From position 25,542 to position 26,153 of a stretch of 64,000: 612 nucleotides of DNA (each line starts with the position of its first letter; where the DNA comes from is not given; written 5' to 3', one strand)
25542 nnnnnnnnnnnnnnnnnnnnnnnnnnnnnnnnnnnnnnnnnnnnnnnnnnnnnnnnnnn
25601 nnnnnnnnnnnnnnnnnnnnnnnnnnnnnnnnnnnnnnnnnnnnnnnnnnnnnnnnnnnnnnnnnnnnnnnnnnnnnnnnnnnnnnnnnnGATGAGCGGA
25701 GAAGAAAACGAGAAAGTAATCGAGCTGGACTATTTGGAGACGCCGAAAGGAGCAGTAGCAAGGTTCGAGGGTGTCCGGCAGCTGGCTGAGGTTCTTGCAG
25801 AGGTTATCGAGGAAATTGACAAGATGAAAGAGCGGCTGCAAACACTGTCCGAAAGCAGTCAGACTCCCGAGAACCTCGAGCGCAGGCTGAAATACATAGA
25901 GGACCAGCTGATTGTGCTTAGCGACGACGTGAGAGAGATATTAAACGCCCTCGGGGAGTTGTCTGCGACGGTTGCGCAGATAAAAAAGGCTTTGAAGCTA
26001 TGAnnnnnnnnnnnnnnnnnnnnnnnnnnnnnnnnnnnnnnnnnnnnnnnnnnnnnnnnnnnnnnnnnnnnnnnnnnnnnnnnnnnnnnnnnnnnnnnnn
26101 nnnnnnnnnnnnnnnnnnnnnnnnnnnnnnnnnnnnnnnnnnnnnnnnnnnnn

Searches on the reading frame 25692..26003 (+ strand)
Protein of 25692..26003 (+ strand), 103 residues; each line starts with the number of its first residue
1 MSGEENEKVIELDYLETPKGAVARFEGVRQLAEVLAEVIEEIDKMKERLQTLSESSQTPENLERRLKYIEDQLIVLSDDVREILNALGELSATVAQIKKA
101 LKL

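Call 4: search_protein_families(library=pfam, proteins=[window:25692-26003:+], max_evalue=0.1)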
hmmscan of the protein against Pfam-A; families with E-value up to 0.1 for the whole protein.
window:25692-26003:+ (103 aa): 27 families (the best 25 are shown)
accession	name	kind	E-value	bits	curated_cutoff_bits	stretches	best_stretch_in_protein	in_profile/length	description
PF00015.26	MCPsignal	-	0.00097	19.5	34.6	1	30-101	93-165/172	Methyl-accepting chemotaxis protein (MCP) signalling domain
PF09763.15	Sec3_CC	-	0.0026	18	27.1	0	26-72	28-71/133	Exocyst complex component Sec3, coiled-coil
PF04513.17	Baculo_PEP_C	-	0.0047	17.4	38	1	30-101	35-108/140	Baculovirus polyhedron envelope protein, PEP, C terminus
PF07889.17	DUF1664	-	0.0048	17.4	34.6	1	28-101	43-117/124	Protein of unknown function (DUF1664)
PF03750.18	Csm2_III-A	-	0.0078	17.4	24.8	1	20-53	66-99/115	Csm2 Type III-A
PF10046.14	BLOC1_2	-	0.0092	16.8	33.4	1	29-101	23-95/96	Biogenesis of lysosome-related organelles complex-1 subunit 2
PF05531.17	NPV_P10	-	0.011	16.6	29.8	1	35-88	13-66/75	Nucleopolyhedrovirus P10 protein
PF20379.3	DUF6674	-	0.011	15.8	28.5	1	25-85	28-87/251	Family of unknown function (DUF6674)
PF04102.17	SlyX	-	0.013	16.6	30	0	28-57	19-48/67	SlyX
PF06657.18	Cep57_MT_bd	-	0.013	16.3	31.3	0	50-91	1-42/77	Centrosome microtubule-binding domain of Cep57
PF03233.18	Cauli_AT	-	0.016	15.6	24.8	1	30-84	108-162/163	Aphid transmission protein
PF09325.15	Vps5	-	0.019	15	27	1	38-96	12-70/236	Vps5 C terminal like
PF14282.11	FlxA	-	0.02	15.4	26.3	1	34-81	18-66/101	FlxA-like protein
PF02996.22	Prefoldin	-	0.02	15.3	23.2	0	60-98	80-118/120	Prefoldin subunit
PF16740.10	SKA2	-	0.023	15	30.1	0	35-57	40-62/110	Spindle and kinetochore-associated protein 2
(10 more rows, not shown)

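Call 25: search_protein_families(library=ncbifam, proteins=[window:25692-26000:+], max_evalue=0.1)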
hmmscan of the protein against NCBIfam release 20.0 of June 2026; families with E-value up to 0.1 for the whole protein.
window:25692-26000:+ (103 aa): 12 families
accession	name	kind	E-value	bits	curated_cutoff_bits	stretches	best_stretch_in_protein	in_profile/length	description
TIGR00634.1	recN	equivalog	0.00037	19.5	407.85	1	30-98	319-388/563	DNA repair protein RecN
NF003034.1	PRK03918.1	equivalog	0.00066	17.8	700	1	20-101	352-428/878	DNA double-strand break repair ATPase Rad50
NF043058.1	T4SS_LegC2C7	subfamily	0.00078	18.5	350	1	26-99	104-178/348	LegC2/C7 family Dot/Icm T4SS effector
NF045487.1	ASRP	equivalog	0.00097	17.8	300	1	29-101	327-399/593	archaea-specific SMC-related protein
NF047515.1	SpiroCoCo_C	equivalog_domain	0.0017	17.6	125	1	33-99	97-163/313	SpiroCoCo family coiled-coil protein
TIGR04527.1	mycoplas_twoTM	subfamily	0.0041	16.8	125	1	30-99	79-154/248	MG_279/MG_280 family protein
NF053525.1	thylo_ssr2422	subfamily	0.0087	16.5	38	0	58-98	3-43/77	ssr2422 family thylakoid membrane protein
NF049871.2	cytotoxin_MakA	exception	0.0094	14.9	320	1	28-101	114-188/354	alpha-pore-forming cytotoxin MakA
TIGR04211.1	SH3_and_anchor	equivalog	0.019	14.6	65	1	29-99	83-153/198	TIGR04211 family SH3 domain-containing protein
TIGR04113.1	cas_csx17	equivalog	0.019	13.7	150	1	24-99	368-445/718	type I-G CRISPR-associated protein Cas8g1/Csx17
NF011325.0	PRK14738.1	equivalog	0.057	12.7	263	1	41-99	134-190/206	guanylate kinase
NF052612.1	sll0565_fam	equivalog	0.07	13.5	50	0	30-98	2-68/106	sll0565 family protein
